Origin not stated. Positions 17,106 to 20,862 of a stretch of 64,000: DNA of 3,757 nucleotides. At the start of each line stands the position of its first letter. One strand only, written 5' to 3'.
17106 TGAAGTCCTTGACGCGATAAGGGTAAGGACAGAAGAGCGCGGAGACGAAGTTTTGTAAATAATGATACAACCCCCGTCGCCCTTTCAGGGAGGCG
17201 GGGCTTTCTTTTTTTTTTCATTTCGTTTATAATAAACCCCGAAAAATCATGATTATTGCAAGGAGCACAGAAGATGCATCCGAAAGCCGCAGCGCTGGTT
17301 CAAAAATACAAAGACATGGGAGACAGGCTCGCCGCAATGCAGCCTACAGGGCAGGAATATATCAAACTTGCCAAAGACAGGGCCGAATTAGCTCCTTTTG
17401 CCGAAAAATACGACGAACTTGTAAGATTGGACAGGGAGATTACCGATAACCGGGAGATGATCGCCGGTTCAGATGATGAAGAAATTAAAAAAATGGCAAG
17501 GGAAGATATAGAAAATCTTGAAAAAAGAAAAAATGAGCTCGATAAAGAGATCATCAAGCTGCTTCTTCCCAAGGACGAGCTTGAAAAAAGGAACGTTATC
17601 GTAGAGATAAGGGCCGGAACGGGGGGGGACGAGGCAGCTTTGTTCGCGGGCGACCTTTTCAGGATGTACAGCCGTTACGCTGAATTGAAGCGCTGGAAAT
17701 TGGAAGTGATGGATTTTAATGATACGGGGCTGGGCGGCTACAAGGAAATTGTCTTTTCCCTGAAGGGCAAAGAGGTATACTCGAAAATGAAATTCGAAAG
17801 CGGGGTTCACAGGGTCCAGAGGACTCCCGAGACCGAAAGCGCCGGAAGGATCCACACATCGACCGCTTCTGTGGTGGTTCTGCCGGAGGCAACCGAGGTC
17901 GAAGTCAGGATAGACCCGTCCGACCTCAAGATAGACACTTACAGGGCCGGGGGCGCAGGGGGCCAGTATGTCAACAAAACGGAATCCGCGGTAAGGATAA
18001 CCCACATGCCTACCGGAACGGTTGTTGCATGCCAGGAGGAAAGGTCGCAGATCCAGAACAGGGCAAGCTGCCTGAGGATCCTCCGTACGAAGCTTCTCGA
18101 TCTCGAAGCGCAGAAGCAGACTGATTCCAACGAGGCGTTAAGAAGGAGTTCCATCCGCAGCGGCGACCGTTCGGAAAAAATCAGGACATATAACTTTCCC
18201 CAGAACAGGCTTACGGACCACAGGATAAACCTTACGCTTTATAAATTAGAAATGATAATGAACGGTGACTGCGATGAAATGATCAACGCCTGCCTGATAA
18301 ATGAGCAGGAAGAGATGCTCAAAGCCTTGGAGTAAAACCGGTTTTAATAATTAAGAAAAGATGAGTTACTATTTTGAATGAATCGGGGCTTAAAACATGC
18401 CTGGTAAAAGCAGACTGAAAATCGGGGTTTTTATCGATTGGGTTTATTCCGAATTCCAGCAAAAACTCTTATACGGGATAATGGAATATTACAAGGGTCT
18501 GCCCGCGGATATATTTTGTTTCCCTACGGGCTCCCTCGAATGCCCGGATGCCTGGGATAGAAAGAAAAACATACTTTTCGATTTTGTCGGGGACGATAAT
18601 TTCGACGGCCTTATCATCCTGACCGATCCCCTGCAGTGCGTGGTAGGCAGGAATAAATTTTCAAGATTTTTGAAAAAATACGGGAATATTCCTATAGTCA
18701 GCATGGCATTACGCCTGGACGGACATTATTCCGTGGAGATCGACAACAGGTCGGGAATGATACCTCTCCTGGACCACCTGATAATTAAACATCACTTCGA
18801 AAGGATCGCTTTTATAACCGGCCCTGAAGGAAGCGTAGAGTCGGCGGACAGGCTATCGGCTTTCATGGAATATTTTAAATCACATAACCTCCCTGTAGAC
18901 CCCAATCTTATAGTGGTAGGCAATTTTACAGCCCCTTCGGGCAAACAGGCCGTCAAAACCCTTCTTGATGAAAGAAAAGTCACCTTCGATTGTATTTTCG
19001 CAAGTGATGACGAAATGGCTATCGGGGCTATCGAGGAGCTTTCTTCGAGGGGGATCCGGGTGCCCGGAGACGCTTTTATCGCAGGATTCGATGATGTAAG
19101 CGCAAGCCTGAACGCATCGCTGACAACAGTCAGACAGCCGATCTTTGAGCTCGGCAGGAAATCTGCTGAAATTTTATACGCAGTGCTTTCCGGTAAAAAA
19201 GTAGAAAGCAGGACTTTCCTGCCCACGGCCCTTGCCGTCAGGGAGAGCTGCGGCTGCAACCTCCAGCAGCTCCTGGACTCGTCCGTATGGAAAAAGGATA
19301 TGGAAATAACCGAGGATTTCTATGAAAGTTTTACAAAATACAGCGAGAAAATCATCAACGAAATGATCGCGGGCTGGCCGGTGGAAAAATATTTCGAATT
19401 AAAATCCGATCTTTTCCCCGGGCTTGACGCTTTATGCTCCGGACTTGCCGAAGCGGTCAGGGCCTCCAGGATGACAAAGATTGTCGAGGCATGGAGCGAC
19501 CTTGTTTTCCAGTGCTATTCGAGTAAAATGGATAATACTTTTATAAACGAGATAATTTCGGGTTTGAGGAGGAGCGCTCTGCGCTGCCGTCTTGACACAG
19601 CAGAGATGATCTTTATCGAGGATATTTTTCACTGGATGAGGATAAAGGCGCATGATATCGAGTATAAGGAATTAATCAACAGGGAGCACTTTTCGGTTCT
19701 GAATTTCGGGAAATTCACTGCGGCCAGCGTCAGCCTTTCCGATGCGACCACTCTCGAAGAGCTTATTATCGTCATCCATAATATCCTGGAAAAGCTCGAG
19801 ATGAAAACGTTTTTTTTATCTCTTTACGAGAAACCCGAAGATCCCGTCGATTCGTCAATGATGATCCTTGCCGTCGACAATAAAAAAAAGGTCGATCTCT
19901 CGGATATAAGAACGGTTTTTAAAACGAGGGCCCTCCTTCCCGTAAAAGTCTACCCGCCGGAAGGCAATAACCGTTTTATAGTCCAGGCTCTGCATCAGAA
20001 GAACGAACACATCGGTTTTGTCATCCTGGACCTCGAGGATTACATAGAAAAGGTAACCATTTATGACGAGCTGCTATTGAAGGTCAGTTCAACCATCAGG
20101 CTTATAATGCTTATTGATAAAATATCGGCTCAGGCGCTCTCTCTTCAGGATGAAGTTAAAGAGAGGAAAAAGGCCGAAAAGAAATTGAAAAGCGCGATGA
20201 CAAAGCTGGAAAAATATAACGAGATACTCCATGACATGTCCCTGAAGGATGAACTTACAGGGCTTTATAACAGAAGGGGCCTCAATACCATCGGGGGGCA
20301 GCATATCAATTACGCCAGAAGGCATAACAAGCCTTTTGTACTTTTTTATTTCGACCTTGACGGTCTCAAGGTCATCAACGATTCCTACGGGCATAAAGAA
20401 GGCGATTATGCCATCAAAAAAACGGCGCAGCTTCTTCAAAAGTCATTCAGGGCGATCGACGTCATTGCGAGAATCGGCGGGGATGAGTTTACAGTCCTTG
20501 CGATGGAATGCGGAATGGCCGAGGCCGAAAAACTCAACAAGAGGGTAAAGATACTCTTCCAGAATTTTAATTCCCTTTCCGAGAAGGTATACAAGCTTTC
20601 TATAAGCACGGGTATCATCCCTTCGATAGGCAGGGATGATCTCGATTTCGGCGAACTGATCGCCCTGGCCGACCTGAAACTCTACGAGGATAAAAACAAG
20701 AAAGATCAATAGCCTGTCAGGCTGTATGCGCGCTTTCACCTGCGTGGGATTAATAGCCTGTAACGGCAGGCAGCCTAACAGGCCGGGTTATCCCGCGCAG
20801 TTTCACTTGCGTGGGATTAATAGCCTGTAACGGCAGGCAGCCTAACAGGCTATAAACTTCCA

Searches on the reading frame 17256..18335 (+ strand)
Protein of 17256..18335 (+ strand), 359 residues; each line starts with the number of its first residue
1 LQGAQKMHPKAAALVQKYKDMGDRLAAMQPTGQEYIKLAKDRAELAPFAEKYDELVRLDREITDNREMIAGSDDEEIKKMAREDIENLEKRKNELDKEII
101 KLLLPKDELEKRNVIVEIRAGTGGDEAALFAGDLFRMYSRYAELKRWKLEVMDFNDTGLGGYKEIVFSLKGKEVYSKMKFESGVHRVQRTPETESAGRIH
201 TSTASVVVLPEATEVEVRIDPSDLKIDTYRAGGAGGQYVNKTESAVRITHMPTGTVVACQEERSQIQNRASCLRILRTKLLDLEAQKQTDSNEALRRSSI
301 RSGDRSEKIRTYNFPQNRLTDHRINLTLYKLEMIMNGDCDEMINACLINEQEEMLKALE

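Call 17: search_protein_families(library=pfam, proteins=[window:17256-18335:+], max_evalue=0.001)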
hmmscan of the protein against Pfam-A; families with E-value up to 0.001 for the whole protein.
window:17256-18335:+ (359 aa): 2 families
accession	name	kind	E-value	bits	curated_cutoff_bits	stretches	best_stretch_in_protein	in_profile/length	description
PF03462.23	PCRF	-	5.7e-68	229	24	1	16-206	3-194/194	PCRF domain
PF00472.26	RF-1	-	8.5e-42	142.2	35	1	214-323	2-116/116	RF-1 domain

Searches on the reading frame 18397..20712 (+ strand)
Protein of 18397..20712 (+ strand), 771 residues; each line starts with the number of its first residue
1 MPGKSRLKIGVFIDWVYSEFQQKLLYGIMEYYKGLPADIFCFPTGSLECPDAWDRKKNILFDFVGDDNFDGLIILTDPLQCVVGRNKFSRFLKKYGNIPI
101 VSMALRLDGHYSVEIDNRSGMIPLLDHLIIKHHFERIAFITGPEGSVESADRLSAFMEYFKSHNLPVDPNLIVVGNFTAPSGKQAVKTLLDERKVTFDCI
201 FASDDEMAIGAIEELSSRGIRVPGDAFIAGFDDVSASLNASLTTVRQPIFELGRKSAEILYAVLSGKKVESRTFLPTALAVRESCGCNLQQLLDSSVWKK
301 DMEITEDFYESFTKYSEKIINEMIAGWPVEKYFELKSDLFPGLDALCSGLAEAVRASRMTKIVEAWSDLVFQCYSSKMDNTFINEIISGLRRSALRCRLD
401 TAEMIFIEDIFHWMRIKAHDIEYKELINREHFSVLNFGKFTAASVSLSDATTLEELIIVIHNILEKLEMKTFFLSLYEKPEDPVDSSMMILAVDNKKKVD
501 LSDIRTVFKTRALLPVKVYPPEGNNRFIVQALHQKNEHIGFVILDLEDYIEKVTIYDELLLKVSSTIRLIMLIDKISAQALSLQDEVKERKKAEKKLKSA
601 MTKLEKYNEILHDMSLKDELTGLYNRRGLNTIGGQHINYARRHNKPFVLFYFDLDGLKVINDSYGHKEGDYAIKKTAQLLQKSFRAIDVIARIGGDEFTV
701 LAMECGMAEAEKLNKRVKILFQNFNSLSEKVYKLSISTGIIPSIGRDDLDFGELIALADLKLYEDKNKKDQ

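Call 17: search_protein_families(library=pfam, proteins=[window:18397-20712:+], max_evalue=0.001)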
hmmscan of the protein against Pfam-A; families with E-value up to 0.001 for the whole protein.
window:18397-20712:+ (771 aa): 4 families
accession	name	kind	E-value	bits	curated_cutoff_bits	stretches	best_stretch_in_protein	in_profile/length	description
PF00990.26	GGDEF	-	6.2e-34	117.5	23.8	1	617-769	3-158/161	Diguanylate cyclase, GGDEF domain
PF13377.12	Peripla_BP_3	-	8.6e-24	84.9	26.5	1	127-285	3-167/167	Periplasmic binding protein-like domain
PF13407.12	Peripla_BP_4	-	1.7e-10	41.4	35.1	1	136-268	123-258/258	Periplasmic binding protein domain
PF00532.27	Peripla_BP_1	-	1.4e-06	28.5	22.2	1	127-264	114-261/281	Periplasmic binding proteins and sugar binding domain of LacI family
